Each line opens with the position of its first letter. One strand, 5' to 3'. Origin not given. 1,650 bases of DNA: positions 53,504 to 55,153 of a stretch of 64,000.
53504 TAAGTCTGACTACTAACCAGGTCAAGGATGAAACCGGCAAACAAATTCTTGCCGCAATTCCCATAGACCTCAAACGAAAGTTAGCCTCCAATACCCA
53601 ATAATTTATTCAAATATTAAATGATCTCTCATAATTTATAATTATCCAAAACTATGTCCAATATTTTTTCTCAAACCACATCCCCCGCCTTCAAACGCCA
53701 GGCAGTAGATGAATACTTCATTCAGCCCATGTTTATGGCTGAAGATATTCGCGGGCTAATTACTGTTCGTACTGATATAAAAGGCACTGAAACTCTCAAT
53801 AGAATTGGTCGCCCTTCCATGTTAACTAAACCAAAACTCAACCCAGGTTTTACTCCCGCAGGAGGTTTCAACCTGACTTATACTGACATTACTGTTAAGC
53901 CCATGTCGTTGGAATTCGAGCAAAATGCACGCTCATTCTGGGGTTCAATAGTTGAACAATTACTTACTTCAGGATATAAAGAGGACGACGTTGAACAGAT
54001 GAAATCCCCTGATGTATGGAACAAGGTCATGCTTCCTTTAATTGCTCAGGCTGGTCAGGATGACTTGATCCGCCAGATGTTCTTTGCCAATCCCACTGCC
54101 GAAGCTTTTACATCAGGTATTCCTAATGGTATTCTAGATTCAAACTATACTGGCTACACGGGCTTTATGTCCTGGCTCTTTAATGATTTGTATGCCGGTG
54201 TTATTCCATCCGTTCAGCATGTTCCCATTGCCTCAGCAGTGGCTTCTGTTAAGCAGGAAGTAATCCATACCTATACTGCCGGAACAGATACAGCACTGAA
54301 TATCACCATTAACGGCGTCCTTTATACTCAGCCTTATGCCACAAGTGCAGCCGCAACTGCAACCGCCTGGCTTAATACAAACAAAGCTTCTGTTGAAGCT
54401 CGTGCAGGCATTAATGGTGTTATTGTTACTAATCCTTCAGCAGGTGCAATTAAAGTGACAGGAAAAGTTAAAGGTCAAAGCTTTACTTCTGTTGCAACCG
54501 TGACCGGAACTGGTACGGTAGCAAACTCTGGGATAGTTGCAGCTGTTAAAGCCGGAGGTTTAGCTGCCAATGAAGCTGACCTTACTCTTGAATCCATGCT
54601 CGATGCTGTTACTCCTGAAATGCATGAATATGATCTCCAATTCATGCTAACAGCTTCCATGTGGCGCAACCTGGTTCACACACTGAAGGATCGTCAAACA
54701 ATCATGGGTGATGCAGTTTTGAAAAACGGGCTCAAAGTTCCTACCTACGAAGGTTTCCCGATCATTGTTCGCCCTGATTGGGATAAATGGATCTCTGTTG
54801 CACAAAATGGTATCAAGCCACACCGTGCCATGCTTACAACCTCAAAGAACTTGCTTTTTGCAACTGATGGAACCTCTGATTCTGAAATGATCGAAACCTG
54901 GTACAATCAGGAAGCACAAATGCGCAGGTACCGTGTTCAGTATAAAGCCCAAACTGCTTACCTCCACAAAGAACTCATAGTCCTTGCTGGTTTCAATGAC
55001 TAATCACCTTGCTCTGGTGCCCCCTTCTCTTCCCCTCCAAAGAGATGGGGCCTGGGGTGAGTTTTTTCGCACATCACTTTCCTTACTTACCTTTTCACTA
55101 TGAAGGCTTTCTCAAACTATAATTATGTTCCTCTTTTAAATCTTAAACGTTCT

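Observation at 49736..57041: Head-only morphogenesis module: candidate capsid-forming satellite or tail-less particle element in a Bacteroidota host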

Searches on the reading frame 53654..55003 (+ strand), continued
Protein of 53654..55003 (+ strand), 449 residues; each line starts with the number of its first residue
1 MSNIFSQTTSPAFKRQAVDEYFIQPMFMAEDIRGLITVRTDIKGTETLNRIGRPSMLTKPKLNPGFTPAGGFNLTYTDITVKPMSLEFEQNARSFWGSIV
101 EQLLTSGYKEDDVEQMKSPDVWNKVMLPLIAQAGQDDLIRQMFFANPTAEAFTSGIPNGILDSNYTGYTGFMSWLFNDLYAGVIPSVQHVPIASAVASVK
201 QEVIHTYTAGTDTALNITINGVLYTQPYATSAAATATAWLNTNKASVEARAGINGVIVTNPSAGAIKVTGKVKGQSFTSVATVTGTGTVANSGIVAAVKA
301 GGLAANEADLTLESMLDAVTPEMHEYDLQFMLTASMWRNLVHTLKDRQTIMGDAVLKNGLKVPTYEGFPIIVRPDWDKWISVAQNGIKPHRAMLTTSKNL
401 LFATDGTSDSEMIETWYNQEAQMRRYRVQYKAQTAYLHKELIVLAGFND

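Call 113: fold_search(model_id=the predicted structure, library=pdb)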
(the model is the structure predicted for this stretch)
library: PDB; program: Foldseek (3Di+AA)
matches with E <= 10: 683; with E <= 0.001: 216
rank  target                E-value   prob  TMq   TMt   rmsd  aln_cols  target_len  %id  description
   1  7jw1_A                4.3e-08  1.00  0.42  0.63   7.5       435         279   10  Satellite phage P4 procapsid including size determination (Sid) protein (released 2020-09-16)
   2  8ho3_M                1.4e-07  1.00  0.36  0.52   8.7       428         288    9  Capsid of DT57C bacteriophage in the full state (released 2023-12-13)
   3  8t6r                  3.3e-07  1.00  0.41  0.58   8.5       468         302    8  Acinetobacter baumannii 118362 family 2A cargo-loaded encapsulin shell (released 2024-03-13)
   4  7jw1_B                3.5e-07  1.00  0.44  0.58  10.2       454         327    9  Satellite phage P4 procapsid including size determination (Sid) protein (released 2020-09-16)
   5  8wol_1                5.0e-07  1.00  0.41  0.57   8.4       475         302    9  Cryo-EM structure of the Mmp1 encapasulin from Mycobacterium smegmatis (released 2024-11-27)
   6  8eld_B                5.3e-07  1.00  0.36  0.48  12.0       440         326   10  Bacteriophage HRP29 Icosohedral Reconstruction (released 2023-09-27)
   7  8vb0_B                5.6e-07  1.00  0.33  0.43  15.7       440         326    5  Asymmetric unit of bacteriophage PhiM1 mature capsid (released 2024-10-23)
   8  9lw6_1                5.9e-07  1.00  0.38  0.55  11.5       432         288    8  Top cap of bacteriophage Mycofy1 mature head (C5 symmetry) (released 2025-04-16)
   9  9cul_M                8.4e-07  1.00  0.38  0.49  13.8       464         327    8  Bacteriophage PhiTE mature capsid (released 2025-04-16)
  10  6j3q_A                8.4e-07  1.00  0.35  0.44  16.1       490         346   10  Capsid structure of a freshwater cyanophage Siphoviridae Mic1 (released 2019-10-02)
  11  8zvi_A                9.4e-07  1.00  0.38  0.54   8.1       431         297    8  Structure of the bacteriophage T5 capsid (released 2024-09-04)
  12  8ho3_A                1.1e-06  1.00  0.33  0.46  12.5       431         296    9  Capsid of DT57C bacteriophage in the full state (released 2023-12-13)
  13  8gta_A                1.2e-06  1.00  0.32  0.49  12.5       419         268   10  Cryo-EM structure of the marine siphophage vB_Dshs-R4C capsid (released 2023-07-12)
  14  8zvi_G                1.3e-06  1.00  0.39  0.56   7.6       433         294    8  Structure of the bacteriophage T5 capsid (released 2024-09-04)
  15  9lw8_A                1.4e-06  1.00  0.40  0.57   6.6       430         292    7  Bottom cap of bacteriophage Mycofy1 mature head (C5 symmetry) (released 2025-04-16)
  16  7jw1_C                1.4e-06  1.00  0.41  0.61  12.2       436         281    8  Satellite phage P4 procapsid including size determination (Sid) protein (released 2020-09-16)
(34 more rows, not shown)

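Call 115: fold_search(model_id=the predicted structure, library=viral)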
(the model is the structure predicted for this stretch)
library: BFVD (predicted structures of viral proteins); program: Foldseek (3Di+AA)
matches with E <= 10: 577; with E <= 0.001: 230
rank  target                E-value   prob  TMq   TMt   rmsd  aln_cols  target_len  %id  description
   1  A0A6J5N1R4            6.1e-18  1.00  0.54  0.73   5.2       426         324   16  Uncharacterized protein [uncultured Caudovirales phage]
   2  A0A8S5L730            9.2e-18  1.00  0.59  0.72   6.7       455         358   13  Uncharacterized protein [Siphoviridae sp. ctnFV5]
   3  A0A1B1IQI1            6.3e-17  1.00  0.51  0.67  10.6       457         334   15  (no name in the UniProt tables at hand)
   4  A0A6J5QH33            6.8e-16  1.00  0.53  0.69   9.4       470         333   14  Major capsid protein [uncultured Caudovirales phage]
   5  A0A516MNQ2            1.0e-15  1.00  0.57  0.67   8.8       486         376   13  (no name in the UniProt tables at hand)
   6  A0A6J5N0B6            4.0e-14  1.00  0.54  0.73   8.4       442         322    8  Major capsid protein [uncultured Caudovirales phage]
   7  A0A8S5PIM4            3.8e-13  1.00  0.51  0.70   6.1       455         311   11  Major capsid protein [Siphoviridae sp. ctcUB23]
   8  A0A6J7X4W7            2.5e-11  1.00  0.44  0.60  11.7       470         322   10  Uncharacterized protein [uncultured Caudovirales phage]
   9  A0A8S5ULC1            1.5e-10  1.00  0.43  0.50  10.0       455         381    9  Major capsid protein [Phage sp. ctOz71]
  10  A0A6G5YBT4            2.3e-10  1.00  0.42  0.43   7.8       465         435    8  (no name in the UniProt tables at hand)
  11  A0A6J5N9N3            3.2e-10  1.00  0.47  0.65   8.3       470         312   11  Uncharacterized protein [uncultured Caudovirales phage]
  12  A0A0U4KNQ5            1.2e-09  1.00  0.37  0.40  16.1       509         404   11  Major capsid protein [Arthrobacter phage Jasmine]
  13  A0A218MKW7            2.1e-09  1.00  0.41  0.42  13.3       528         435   11  Putative major capsid protein [uncultured virus]
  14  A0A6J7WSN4            3.9e-09  1.00  0.38  0.55   7.6       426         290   10  Phage major capsid protein, HK97 [uncultured Caudovirales phage]
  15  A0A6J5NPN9            4.4e-09  1.00  0.43  0.55  10.0       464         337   10  Uncharacterized protein [uncultured Caudovirales phage]
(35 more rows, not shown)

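Call 116: list_cluster_members(proteins=[P0003, P0435, P0121])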
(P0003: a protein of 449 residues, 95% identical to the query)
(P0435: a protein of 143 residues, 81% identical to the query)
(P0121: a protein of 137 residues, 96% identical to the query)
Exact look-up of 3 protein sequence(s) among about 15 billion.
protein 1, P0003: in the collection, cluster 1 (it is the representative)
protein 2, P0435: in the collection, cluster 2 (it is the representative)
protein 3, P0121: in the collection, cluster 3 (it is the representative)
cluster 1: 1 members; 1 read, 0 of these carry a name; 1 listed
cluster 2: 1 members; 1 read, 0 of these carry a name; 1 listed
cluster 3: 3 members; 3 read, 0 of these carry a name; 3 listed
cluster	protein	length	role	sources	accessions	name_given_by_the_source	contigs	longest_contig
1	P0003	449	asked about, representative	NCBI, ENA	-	-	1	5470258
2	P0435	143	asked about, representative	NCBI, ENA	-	-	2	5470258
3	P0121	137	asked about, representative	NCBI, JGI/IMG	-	-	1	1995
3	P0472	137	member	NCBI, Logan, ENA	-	-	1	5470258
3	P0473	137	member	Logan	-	-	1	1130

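Call 117: search_dna_similar(query=L017:13719-16283:+, collection=phages, mode=protein, max_evalue=0.001, max_rows=8)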
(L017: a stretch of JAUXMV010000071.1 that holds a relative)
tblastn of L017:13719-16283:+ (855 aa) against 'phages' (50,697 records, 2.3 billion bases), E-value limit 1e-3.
Records with a match: 7; places in all: 7; records where one place covers at least 80% of the query: 0.
Best place of each record, by identity: <60% 7.
By first word of the organism name: Nonlabens 4; Microcystis 2; Limnohabitans 1.
By host as written in the record: Persicivirga sp. IMCC12024 4; Microcystis sp. 2; Limnohabitans sp. DCL3 1.
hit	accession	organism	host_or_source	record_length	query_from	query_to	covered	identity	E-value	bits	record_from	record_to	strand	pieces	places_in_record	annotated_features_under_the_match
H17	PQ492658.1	Limnohabitans phage DC31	Limnohabitans sp. DCL3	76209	270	405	16%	37.8%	1e-6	58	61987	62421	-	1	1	hypothetical protein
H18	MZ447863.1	Microcystis phage Mea-Yong924-1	Microcystis sp.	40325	249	387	16%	32.1%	2e-8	64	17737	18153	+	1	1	hypothetical protein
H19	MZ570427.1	Microcystis phage Mae-Yong924-2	Microcystis sp.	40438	249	387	16%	32.1%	2e-8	64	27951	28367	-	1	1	hypothetical protein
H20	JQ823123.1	Nonlabens phage P12024L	Persicivirga sp. IMCC12024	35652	244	314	8%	38.4%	1e-3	49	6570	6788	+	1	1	hypothetical protein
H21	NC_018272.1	Nonlabens phage P12024L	Persicivirga sp. IMCC12024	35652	244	314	8%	38.4%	1e-3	49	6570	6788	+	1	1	hypothetical protein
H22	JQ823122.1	Nonlabens phage P12024S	Persicivirga sp. IMCC12024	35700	244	314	8%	38.4%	1e-3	49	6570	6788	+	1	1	hypothetical protein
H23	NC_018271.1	Nonlabens phage P12024S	Persicivirga sp. IMCC12024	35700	244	314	8%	38.4%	1e-3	49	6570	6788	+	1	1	hypothetical protein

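Call 118: search_dna_similar(query=L046:13527-14741:+, collection=phages, mode=protein, max_evalue=0.001, max_rows=10)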
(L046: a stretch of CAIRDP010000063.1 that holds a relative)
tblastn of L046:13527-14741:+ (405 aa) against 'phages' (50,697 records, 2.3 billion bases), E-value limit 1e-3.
Records with a match: 7; places in all: 11; records where one place covers at least 80% of the query: 0.
Best place of each record, by identity: <60% 7.
By first word of the organism name: Flavobacterium 4; Verrucomicrobia 2; Ralstonia 1.
By host as written in the record: Flavobacterium sp. LMO8 4; Puniceicoccales sp. IMCC8625 2; Ralstonia solanacearum SL341 1.
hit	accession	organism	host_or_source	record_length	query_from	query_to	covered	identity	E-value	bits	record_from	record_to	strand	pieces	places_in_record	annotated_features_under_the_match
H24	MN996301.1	Ralstonia phage RpY1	Ralstonia solanacearum SL341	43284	149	401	62%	25.4%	7e-5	51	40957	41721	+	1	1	hypothetical protein (x2)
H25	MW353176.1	Flavobacterium phage vB_FspM_immuto_3-5A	Flavobacterium sp. LMO8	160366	141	263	30%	38.8%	3e-5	52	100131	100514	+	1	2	tail spike protein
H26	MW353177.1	Flavobacterium phage vB_FspM_immuto_13-6C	Flavobacterium sp. LMO8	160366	141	263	30%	38.8%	3e-5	52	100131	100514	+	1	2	tail spike protein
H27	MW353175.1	Flavobacterium phage vB_FspM_immuto_2-6A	Flavobacterium sp. LMO8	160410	141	263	30%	38.8%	3e-5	52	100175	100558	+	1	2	tail spike protein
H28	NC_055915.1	Flavobacterium phage vB_FspM_immuto_2-6A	Flavobacterium sp. LMO8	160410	141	263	30%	38.8%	3e-5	52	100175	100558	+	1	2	tail spike protein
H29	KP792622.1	Verrucomicrobia phage P8625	Puniceicoccales sp. IMCC8625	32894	166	267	25%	37.3%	5e-4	49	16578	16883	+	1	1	tail fiber protein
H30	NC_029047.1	Verrucomicrobia phage P8625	Puniceicoccales sp. IMCC8625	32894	166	267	25%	37.3%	5e-4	49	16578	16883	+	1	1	tail fiber protein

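Call 126: search_solved_structures(query=L025:1301-2233:+, max_evalue=1)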
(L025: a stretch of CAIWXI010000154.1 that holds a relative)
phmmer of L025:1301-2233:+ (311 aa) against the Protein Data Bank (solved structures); distinct sequences matched with E-value up to 1: 0.

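Call 127: search_solved_structures(query=L025:3300-4340:+, max_evalue=1)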
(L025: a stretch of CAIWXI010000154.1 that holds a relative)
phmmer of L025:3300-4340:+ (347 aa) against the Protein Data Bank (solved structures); distinct sequences matched with E-value up to 1: 26.
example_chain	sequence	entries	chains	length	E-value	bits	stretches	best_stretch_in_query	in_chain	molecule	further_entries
8w0p_A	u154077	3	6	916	1.6e-16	63.9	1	170-301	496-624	RM.BsaXI | site-specific DNA-methyltransferase (adenine-specific)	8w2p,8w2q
2okc_A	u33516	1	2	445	9.3e-13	51.5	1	77-319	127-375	Type I restriction enzyme StySJI M protein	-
2f8l_A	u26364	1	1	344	8.5e-12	48.4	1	106-317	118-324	hypothetical protein lmo1582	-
7vru_A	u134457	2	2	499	7.2e-11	45.3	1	85-316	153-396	Site-specific DNA-methyltransferase (adenine-specific)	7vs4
7eew_A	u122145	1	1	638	7.9e-11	45.2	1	79-296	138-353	Type I restriction-modification system methyltransferase subunit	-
7vru_B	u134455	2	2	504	9.9e-10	41.6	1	78-311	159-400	Site-specific DNA-methyltransferase (adenine-specific)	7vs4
3lkd_A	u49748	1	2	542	1.3e-08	37.9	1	74-302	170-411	Type I restriction-modification system methyltransferase subunit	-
3ufb_A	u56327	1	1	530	6.7e-08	35.6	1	93-284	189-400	Type I restriction-modification system methyltransferase subunit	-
2y7c_B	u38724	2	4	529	6.4e-06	29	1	94-298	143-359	TYPE I RESTRICTION ENZYME ECOKI M PROTEIN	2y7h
5ybb_A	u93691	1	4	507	6.8e-06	29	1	90-298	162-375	Type I restriction-modification system methyltransferase subunit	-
2ar0_A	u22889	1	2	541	6.9e-06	28.9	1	94-297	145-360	Type I restriction enzyme EcoKI M protein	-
7bst_D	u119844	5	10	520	0.00049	22.9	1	75-330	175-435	Type I restriction enzyme EcoR124II M protein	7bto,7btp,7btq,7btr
3khk_A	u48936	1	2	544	0.00064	22.5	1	81-207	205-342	Type I restriction-modification system methylation subunit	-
3tma_A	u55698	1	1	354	0.0017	21.1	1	101-210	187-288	methyltransferase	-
3ldu_A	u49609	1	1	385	0.024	17.3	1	93-140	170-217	Putative methylase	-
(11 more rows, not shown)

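Call 128: search_solved_structures(query=A8, max_evalue=10)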
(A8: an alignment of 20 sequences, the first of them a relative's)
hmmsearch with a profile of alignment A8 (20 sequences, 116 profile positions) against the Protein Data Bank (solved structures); distinct sequences matched with E-value up to 10: 0.

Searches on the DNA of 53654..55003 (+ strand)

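Call 75: search_rna_families(sources=[L008, L010, L020, L069, L040, L042, L048, L066], threshold=gathering)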
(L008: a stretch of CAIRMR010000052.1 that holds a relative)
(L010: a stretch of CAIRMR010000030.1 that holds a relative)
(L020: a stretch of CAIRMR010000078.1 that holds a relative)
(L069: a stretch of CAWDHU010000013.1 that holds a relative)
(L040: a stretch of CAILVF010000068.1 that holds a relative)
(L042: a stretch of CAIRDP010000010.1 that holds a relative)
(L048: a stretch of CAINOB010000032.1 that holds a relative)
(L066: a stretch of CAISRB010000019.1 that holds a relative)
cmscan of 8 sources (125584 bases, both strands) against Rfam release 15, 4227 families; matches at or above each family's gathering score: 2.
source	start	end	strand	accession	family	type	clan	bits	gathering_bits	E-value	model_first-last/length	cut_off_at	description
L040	1016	1083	+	RF03081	DUF805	Cis-reg;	CL00115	85.2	51.1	4.1e-14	1-68/68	no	DUF805 RNA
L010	13275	13348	-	RF00005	tRNA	Gene; tRNA;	CL00001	69.5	29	8.2e-13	1-71/71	no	tRNA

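Call 106: search_rna_families(source=L066, start=5100, end=7050, threshold=evalue, max_evalue=1)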
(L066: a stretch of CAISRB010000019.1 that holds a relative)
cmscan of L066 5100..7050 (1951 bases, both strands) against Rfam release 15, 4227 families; matches with E-value up to 1: 0.
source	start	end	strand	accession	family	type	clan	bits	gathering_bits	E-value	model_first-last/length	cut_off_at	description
